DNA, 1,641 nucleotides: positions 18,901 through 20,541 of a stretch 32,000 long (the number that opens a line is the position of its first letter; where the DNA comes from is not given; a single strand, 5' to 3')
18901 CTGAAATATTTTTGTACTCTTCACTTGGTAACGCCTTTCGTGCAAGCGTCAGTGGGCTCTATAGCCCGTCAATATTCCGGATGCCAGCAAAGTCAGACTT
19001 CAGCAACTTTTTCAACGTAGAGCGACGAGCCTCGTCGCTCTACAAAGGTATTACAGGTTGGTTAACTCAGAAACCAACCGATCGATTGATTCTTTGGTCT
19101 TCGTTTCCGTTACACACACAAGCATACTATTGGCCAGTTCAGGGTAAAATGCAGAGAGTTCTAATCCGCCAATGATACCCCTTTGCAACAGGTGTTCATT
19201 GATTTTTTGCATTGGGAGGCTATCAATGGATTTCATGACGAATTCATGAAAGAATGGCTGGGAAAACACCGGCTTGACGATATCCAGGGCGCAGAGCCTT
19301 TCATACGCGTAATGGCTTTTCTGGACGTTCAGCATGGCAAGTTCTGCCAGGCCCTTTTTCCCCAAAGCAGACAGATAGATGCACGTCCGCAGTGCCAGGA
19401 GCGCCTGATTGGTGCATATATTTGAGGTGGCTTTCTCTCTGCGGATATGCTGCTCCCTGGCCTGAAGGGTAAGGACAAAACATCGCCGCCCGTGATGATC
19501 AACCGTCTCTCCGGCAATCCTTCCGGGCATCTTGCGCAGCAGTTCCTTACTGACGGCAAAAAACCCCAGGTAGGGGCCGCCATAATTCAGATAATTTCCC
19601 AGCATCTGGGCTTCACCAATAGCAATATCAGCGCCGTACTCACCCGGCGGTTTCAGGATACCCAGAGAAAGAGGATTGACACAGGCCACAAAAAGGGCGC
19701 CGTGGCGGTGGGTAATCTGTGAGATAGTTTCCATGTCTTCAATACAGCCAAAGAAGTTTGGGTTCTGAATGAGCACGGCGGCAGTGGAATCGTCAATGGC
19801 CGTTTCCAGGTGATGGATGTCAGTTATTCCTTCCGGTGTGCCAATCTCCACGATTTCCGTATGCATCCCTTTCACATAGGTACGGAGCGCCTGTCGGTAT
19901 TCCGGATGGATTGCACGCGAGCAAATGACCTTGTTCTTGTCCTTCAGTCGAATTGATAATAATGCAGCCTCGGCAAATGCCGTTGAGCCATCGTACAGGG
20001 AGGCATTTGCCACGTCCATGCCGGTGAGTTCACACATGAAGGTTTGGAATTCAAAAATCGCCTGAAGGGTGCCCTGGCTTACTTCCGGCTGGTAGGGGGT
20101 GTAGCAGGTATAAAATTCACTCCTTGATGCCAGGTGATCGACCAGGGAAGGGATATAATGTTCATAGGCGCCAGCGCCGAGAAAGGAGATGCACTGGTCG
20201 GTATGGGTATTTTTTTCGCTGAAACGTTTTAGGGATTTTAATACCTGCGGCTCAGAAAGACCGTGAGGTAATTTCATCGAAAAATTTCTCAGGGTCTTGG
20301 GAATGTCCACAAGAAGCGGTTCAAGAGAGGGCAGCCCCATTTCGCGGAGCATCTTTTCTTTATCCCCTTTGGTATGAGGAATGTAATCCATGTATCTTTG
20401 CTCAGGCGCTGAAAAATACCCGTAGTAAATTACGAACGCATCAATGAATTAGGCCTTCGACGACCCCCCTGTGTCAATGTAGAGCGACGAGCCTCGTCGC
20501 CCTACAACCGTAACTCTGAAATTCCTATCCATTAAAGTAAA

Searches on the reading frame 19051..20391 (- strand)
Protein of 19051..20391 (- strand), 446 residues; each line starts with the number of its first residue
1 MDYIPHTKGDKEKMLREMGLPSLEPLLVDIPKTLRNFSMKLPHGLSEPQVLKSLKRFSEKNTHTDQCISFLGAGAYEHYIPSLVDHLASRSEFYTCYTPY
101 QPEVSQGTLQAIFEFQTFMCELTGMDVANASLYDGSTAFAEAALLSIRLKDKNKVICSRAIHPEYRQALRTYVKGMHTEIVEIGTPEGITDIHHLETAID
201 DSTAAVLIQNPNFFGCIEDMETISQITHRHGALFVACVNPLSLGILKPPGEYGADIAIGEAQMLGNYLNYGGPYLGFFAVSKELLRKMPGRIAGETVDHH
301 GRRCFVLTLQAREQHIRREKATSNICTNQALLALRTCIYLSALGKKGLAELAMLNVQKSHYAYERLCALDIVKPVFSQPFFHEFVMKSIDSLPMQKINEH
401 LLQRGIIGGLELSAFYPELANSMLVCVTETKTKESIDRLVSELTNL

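Call 16: find_encoding_contigs(protein=window:19051-20391:-, flank=10000, max_places=10)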
Protein window:19051-20391:- (446 aa): 10 contigs read that carry it; 9 places shown.
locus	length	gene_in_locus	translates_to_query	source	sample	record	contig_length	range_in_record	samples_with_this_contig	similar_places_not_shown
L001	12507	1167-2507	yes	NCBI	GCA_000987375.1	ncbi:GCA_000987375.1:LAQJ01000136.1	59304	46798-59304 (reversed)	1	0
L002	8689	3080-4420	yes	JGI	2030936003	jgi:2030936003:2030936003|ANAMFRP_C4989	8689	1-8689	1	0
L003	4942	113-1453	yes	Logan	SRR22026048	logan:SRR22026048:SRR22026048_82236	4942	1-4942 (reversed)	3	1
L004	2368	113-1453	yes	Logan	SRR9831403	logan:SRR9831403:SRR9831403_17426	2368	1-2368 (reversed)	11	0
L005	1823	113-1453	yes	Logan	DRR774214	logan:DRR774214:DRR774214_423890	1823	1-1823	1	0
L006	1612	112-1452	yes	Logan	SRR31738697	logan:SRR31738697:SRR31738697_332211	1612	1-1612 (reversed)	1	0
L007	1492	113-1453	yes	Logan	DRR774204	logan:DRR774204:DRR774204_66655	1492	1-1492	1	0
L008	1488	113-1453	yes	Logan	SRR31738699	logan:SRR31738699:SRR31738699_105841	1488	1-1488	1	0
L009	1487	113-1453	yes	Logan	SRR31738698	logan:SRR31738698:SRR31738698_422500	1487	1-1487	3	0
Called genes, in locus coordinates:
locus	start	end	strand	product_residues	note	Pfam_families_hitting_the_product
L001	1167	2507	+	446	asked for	PF02347:GDC-P, PF01053:Cys_Met_Meta_PP (weak), PF00266:Aminotran_5 (weak)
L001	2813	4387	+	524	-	PF00989:PAS, PF13188:PAS_8 (faint), PF08448:PAS_4, PF13426:PAS_9, PF13185:GAF_2 (weak), PF00990:GGDEF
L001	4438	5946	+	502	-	PF02347:GDC-P, PF00266:Aminotran_5, PF21478:GcvP2_C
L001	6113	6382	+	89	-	-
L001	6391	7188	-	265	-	-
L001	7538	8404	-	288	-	PF00950:ABC-3, PF01032:FecCD (weak)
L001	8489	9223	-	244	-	PF00005:ABC_tran, PF13304:AAA_21 (faint)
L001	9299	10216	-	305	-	PF01297:ZnuA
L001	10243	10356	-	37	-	-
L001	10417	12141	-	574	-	-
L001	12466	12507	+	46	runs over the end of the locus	-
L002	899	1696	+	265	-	PF13102:Phage_int_SAM_5 (faint), PF24624:Int_N (faint), PF00589:Phage_integrase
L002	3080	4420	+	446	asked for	PF02347:GDC-P, PF01053:Cys_Met_Meta_PP (weak), PF00266:Aminotran_5 (weak)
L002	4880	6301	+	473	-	PF00989:PAS, PF13188:PAS_8 (faint), PF08448:PAS_4, PF13426:PAS_9, PF13185:GAF_2 (weak), PF00990:GGDEF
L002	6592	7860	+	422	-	PF02347:GDC-P, PF00266:Aminotran_5, PF21478:GcvP2_C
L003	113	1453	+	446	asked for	PF02347:GDC-P, PF01053:Cys_Met_Meta_PP (weak), PF00266:Aminotran_5 (weak)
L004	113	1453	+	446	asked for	PF02347:GDC-P, PF01053:Cys_Met_Meta_PP (weak), PF00266:Aminotran_5 (weak)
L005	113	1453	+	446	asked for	PF02347:GDC-P, PF01053:Cys_Met_Meta_PP (weak), PF00266:Aminotran_5 (weak)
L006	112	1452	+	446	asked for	PF02347:GDC-P, PF01053:Cys_Met_Meta_PP (weak), PF00266:Aminotran_5 (weak)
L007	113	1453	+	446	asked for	PF02347:GDC-P, PF01053:Cys_Met_Meta_PP (weak), PF00266:Aminotran_5 (weak)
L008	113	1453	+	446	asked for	PF02347:GDC-P, PF01053:Cys_Met_Meta_PP (weak), PF00266:Aminotran_5 (weak)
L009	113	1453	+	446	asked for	PF02347:GDC-P, PF01053:Cys_Met_Meta_PP (weak), PF00266:Aminotran_5 (weak)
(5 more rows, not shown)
